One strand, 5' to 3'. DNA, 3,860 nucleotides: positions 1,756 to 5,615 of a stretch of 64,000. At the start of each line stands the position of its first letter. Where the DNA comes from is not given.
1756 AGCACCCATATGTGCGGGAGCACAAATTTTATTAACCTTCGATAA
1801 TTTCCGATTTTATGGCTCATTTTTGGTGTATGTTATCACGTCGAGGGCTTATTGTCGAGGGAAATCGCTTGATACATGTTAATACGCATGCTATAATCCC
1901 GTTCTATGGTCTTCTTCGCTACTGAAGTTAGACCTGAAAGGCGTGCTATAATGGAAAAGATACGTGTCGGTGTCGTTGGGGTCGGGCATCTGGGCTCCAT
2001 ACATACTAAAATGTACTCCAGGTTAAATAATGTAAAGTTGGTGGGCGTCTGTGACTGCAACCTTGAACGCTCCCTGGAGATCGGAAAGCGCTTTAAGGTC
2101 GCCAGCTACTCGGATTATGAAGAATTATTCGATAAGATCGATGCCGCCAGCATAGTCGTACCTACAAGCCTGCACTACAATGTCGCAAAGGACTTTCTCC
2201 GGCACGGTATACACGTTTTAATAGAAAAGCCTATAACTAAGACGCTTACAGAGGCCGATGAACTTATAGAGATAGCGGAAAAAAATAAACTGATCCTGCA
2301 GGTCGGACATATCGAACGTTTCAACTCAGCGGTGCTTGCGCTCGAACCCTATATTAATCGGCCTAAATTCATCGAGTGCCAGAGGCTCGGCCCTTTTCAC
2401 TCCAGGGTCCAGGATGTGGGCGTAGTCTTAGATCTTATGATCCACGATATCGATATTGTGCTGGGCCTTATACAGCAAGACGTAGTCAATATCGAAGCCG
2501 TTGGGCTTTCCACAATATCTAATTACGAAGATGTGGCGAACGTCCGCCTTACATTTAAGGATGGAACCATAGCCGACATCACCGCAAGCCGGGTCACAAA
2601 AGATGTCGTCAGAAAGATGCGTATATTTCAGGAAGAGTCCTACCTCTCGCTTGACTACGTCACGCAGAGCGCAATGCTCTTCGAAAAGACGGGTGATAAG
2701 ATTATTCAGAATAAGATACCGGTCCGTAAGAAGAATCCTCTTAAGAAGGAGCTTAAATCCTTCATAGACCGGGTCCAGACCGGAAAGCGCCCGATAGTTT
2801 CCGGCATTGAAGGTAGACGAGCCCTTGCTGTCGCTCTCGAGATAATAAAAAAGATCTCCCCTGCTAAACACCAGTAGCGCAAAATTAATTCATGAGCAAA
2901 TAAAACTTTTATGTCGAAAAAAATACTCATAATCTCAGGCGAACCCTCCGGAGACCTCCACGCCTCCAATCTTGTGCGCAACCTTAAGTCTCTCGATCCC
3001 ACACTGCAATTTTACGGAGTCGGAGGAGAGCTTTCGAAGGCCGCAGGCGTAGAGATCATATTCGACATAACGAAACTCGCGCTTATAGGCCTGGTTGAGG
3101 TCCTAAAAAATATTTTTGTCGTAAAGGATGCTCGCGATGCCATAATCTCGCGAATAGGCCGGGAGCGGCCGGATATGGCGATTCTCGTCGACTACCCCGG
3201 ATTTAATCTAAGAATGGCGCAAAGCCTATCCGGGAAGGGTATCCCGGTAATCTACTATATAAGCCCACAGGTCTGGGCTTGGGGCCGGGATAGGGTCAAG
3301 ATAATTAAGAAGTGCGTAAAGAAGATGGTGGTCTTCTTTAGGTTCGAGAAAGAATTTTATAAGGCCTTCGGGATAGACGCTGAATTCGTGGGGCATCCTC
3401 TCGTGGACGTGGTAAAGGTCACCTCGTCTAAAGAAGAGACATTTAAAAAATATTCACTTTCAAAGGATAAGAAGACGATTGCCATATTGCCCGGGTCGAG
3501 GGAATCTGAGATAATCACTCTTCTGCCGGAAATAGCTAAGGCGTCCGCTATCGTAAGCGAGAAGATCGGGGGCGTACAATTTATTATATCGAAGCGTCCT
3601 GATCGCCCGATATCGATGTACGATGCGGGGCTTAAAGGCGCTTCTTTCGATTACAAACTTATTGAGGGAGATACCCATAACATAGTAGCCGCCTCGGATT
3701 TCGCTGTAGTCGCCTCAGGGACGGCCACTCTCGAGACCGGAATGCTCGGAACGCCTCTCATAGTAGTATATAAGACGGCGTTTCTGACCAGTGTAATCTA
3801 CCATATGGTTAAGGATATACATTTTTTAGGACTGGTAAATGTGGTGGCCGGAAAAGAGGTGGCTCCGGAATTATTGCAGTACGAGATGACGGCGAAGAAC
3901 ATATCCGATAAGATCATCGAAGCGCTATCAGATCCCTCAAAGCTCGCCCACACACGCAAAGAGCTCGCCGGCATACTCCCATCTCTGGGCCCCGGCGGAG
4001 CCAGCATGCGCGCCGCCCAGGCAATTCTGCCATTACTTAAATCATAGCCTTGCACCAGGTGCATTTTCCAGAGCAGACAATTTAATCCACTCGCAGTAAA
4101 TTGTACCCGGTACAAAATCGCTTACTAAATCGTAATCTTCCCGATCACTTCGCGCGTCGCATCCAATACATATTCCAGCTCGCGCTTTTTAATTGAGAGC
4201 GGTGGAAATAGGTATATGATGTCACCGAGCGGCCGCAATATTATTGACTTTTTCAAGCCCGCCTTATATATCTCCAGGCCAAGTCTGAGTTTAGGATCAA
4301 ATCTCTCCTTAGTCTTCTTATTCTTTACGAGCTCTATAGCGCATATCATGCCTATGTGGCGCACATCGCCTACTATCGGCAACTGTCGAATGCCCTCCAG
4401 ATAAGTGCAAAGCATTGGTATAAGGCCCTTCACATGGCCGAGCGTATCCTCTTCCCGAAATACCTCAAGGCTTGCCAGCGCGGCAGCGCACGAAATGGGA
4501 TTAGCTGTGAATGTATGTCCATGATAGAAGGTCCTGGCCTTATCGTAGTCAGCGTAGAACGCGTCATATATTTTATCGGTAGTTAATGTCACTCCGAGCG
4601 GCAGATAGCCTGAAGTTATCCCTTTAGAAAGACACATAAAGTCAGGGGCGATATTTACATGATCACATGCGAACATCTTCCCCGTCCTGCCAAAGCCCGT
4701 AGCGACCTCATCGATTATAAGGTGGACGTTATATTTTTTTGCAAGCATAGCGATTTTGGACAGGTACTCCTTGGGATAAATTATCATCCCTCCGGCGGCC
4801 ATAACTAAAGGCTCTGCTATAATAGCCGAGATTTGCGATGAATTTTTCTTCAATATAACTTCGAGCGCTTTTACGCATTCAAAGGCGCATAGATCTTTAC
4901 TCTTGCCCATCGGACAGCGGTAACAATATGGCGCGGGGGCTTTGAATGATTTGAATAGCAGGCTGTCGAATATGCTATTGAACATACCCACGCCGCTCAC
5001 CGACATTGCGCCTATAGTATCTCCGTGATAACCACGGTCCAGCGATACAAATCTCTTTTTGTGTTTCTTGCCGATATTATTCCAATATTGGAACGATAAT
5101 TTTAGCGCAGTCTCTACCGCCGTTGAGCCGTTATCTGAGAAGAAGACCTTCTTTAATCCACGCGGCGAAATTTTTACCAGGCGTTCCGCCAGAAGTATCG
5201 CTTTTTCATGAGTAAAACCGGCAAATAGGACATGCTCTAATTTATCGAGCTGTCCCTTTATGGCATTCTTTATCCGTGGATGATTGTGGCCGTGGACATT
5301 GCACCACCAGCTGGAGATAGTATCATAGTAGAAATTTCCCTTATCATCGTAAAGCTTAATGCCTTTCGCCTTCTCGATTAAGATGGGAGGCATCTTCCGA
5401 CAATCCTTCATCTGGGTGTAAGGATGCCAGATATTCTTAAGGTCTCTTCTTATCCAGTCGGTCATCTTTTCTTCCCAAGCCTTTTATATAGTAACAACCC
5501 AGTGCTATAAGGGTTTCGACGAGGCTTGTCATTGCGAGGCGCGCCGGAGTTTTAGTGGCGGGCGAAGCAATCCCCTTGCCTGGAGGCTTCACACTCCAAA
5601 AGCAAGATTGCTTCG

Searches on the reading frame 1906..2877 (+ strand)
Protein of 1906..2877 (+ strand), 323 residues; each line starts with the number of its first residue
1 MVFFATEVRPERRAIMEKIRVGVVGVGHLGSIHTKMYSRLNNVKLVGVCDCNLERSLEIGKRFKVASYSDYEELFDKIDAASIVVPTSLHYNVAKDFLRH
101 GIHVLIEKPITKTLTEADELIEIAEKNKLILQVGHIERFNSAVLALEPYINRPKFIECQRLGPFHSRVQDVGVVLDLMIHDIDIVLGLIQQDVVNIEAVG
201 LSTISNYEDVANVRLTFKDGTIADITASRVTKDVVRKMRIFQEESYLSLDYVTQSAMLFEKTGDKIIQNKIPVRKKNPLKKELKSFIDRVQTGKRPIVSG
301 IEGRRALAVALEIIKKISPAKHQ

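Call 69: search_protein_families(library=pfam, proteins=[window:1906-2877:+], max_evalue=0.000001)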
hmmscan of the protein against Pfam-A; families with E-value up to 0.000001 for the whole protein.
window:1906-2877:+ (323 aa): 2 families
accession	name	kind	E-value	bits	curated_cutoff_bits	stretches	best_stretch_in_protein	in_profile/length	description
PF01408.29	GFO_IDH_MocA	-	4.3e-33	115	24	1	19-135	1-120/120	Oxidoreductase family, NAD-binding Rossmann fold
PF22725.1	GFO_IDH_MocA_C3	-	1.2e-09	38.7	27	1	167-241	39-117/124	GFO/IDH/MocA C-terminal domain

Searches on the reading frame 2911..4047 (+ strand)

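Call 46: search_protein_families(library=pfam, proteins=[window:2911-4047:+], max_evalue=0.000001)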
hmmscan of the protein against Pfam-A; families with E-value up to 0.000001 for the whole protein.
window:2911-4047:+ (378 aa): 1 family
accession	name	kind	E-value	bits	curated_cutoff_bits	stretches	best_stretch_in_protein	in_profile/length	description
PF02684.21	LpxB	-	1.2e-90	304.5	22.6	1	5-350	1-349/374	Lipid-A-disaccharide synthetase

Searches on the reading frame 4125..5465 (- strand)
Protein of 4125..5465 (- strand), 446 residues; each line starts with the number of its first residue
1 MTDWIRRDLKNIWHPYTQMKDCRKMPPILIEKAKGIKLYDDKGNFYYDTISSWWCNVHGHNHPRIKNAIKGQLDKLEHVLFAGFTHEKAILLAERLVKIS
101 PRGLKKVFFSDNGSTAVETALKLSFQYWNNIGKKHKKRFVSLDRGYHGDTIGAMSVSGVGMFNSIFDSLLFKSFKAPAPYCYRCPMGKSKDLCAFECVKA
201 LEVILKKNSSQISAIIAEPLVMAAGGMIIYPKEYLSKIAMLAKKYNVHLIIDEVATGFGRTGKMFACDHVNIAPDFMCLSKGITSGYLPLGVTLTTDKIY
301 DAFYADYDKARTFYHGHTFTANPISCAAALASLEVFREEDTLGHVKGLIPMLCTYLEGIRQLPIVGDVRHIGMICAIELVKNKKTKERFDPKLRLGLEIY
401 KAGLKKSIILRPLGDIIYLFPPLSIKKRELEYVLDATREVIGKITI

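Call 46: search_protein_families(library=pfam, proteins=[window:4125-5465:-], max_evalue=0.000001)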
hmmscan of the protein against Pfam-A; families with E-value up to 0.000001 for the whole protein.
window:4125-5465:- (446 aa): 1 family
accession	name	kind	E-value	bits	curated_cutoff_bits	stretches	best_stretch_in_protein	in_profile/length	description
PF00202.27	Aminotran_3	-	4.7e-103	345.4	30.5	1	25-439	8-401/403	Aminotransferase class-III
